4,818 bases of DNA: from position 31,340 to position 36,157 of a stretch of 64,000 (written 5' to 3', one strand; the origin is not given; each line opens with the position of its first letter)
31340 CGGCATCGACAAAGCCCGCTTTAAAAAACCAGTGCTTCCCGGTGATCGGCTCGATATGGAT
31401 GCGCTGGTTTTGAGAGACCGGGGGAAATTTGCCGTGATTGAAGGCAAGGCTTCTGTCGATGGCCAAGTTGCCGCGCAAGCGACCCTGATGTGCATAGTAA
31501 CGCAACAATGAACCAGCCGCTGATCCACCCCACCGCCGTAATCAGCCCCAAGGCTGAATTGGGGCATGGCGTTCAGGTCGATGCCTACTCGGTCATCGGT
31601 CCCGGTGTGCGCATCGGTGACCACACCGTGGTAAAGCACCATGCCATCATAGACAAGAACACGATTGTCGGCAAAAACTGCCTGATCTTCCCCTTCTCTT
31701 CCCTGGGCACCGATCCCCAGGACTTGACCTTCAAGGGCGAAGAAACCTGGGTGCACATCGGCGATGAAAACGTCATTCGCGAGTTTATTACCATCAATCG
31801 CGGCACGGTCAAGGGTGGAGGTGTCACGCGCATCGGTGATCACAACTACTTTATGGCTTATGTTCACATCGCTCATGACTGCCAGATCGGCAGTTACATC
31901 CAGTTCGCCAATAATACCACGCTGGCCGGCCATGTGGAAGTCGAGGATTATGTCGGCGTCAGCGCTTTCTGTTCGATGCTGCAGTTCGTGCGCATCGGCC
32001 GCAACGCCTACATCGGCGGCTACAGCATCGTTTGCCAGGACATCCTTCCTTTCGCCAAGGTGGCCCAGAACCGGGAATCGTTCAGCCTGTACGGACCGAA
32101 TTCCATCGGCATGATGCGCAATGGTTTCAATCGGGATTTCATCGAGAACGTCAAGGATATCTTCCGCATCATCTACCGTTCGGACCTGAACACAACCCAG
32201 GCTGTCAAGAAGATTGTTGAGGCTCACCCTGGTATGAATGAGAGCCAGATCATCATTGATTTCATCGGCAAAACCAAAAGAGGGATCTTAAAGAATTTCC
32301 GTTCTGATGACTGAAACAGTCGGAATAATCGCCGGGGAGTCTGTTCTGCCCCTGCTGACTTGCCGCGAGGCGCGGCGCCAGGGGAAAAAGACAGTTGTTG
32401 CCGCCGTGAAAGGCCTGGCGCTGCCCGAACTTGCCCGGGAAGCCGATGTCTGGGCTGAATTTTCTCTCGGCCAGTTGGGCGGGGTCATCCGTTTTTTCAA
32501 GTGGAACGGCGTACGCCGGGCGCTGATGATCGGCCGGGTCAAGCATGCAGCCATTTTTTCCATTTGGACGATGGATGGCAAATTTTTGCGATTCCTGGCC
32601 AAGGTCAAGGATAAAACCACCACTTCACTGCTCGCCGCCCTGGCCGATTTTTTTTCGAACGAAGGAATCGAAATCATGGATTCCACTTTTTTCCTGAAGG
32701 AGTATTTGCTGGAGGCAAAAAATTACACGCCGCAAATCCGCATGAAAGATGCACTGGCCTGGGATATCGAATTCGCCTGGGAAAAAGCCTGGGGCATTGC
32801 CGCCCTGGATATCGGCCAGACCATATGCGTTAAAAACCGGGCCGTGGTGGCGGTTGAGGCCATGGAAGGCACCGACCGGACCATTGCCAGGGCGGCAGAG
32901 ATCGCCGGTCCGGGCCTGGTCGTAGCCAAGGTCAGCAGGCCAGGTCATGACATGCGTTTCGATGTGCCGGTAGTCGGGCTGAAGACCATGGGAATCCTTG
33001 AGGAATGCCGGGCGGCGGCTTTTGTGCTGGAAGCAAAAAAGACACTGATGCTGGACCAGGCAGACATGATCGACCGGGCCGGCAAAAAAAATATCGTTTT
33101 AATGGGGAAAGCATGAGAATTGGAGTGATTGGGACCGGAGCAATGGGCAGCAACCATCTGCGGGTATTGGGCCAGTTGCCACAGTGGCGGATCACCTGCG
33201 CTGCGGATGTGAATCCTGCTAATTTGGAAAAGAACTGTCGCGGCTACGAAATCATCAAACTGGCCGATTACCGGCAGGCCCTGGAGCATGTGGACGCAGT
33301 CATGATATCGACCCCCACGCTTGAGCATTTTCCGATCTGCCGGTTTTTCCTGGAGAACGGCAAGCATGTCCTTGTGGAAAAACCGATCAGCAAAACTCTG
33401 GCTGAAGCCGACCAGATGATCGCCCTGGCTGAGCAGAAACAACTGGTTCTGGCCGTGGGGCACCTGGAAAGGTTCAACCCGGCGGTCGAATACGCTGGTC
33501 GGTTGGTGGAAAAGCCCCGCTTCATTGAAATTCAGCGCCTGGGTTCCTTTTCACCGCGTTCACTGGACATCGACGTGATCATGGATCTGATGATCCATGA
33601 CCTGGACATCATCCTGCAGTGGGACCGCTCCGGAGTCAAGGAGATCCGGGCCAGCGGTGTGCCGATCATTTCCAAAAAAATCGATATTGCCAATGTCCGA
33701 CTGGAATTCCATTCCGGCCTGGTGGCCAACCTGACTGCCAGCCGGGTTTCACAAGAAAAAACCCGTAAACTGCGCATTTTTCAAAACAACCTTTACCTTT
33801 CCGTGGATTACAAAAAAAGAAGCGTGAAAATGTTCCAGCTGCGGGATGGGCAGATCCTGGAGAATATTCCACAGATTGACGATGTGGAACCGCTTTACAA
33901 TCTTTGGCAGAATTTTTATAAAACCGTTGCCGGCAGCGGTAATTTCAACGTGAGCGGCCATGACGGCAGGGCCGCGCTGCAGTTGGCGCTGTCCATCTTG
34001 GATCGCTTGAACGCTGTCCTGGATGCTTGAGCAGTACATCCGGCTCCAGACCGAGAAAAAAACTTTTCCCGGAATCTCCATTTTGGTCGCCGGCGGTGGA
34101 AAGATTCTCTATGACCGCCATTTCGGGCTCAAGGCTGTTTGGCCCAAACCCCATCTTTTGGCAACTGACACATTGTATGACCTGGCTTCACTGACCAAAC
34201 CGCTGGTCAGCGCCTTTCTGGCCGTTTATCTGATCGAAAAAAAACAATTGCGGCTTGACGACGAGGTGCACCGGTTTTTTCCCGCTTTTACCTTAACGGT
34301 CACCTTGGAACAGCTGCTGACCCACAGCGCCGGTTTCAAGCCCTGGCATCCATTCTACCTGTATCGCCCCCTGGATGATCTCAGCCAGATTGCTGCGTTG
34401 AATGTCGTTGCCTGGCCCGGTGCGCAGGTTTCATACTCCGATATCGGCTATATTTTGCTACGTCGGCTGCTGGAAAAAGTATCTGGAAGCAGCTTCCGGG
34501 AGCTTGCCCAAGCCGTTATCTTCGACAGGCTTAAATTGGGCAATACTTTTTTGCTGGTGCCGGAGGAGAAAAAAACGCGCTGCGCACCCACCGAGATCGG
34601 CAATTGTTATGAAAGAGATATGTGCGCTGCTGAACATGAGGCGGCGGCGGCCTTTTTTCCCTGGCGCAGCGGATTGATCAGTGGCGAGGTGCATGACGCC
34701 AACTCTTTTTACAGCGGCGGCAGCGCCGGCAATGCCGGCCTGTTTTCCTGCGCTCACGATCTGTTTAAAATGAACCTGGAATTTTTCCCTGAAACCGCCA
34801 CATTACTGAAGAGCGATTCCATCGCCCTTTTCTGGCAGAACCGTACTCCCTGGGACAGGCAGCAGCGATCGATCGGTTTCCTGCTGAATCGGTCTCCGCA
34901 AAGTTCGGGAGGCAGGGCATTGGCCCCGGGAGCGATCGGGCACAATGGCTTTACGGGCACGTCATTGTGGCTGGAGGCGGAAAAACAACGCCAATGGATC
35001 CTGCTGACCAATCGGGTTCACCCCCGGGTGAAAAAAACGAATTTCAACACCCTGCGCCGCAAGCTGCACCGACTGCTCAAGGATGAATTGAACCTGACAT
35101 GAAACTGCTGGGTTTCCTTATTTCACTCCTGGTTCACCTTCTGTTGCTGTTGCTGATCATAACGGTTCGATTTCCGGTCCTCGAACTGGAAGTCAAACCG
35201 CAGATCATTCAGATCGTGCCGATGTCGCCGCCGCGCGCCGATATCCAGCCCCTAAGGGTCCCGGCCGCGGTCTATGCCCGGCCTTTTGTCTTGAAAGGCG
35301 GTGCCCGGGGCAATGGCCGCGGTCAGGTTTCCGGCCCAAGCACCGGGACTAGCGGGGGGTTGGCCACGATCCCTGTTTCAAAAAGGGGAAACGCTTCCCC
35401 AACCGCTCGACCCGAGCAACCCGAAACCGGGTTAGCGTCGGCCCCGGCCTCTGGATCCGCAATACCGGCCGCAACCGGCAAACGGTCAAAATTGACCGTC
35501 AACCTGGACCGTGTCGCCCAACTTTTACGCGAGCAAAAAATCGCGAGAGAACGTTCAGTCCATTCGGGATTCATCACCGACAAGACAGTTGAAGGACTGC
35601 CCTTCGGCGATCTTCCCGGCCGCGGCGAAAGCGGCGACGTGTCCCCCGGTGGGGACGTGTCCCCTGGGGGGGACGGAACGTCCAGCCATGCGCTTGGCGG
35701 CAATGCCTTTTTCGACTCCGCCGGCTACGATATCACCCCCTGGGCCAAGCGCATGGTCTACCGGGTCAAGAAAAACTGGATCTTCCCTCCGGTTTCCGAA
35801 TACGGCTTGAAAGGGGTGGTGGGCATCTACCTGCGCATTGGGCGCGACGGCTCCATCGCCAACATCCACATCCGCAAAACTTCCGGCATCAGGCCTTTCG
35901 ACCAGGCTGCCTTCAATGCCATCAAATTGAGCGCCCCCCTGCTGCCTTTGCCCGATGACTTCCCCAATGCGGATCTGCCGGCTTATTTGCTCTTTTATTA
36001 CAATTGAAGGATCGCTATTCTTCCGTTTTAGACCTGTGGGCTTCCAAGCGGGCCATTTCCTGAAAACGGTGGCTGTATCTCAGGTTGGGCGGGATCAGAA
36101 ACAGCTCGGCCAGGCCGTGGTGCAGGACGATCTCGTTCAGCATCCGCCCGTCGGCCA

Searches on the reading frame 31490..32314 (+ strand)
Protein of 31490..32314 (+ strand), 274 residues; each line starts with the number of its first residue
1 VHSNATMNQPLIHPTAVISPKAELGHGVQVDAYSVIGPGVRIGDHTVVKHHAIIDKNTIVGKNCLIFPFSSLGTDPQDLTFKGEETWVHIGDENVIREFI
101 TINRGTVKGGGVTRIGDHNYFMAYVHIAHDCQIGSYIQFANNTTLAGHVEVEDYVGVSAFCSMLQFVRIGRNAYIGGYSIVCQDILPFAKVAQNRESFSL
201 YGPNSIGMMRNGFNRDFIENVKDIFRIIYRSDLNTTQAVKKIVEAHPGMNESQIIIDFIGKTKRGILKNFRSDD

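Call 52: search_protein_families(library=pfam, max_evalue=0.001, proteins=[window:31490-32314:+])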
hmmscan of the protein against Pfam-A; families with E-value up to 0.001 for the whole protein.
window:31490-32314:+ (274 aa): 6 families
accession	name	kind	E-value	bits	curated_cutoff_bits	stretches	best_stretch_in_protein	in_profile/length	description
PF00132.30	Hexapep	-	6.8e-25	86.1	27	2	22-55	2-35/36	Bacterial transferase hexapeptide (six repeats)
PF13720.11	Acetyltransf_11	-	1.8e-19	70.3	24.5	1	184-266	1-81/82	Udp N-acetylglucosamine O-acyltransferase; Domain 2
PF25084.1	LbH_EIF2B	-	7.6e-08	32.8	54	1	12-66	18-70/105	EIF2B subunit epsilon LbH domain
PF25087.1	GMPPB_C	-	6.4e-06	26.3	39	0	88-169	23-100/110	GMPPB C-terminal domain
PF24894.1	Hexapep_GlmU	-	0.00012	22.6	23.3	0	16-64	35-81/104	GlmU-like, C-terminal hexapeptide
PF25247.1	LbH_GLGC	-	0.0006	20.2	27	0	40-70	74-103/135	GLGC left-handed parallel beta-helix domain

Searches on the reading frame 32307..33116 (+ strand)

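Call 78: search_protein_families(library=pfam, max_evalue=0.0001, proteins=[window:32307-33116:+])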
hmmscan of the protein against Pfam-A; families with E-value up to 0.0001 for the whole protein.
window:32307-33116:+ (269 aa): 2 families
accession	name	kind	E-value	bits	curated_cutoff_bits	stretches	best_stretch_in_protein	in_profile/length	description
PF06230.17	LpxI_C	-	4e-38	130.7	25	1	146-266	10-131/131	LpxI C-terminal domain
PF17930.7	LpxI_N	-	7.9e-30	103.9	25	1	5-132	2-128/129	LpxI N-terminal domain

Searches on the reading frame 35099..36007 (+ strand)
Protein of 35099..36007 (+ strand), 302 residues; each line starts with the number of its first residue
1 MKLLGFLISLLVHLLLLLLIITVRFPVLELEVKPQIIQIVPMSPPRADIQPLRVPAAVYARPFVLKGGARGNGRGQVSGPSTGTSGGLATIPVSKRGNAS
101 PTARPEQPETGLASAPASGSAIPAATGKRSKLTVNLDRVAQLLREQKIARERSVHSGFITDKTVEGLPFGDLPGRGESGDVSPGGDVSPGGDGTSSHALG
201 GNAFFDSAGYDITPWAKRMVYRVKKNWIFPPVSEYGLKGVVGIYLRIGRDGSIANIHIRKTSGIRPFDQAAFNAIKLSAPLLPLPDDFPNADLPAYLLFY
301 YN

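Call 5: search_protein_families(library=pfam, max_evalue=0.01, proteins=[window:35099-36007:+])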
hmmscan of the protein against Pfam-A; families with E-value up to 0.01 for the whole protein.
window:35099-36007:+ (302 aa): 2 families
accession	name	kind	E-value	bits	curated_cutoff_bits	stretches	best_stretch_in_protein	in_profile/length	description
PF13103.11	TonB_2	-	3.8e-10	40.2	22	1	214-285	3-72/85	TonB C terminal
PF03544.19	TonB_C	-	7.6e-07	29.9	24.6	1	236-287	13-63/79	Gram-negative bacterial TonB protein C-terminal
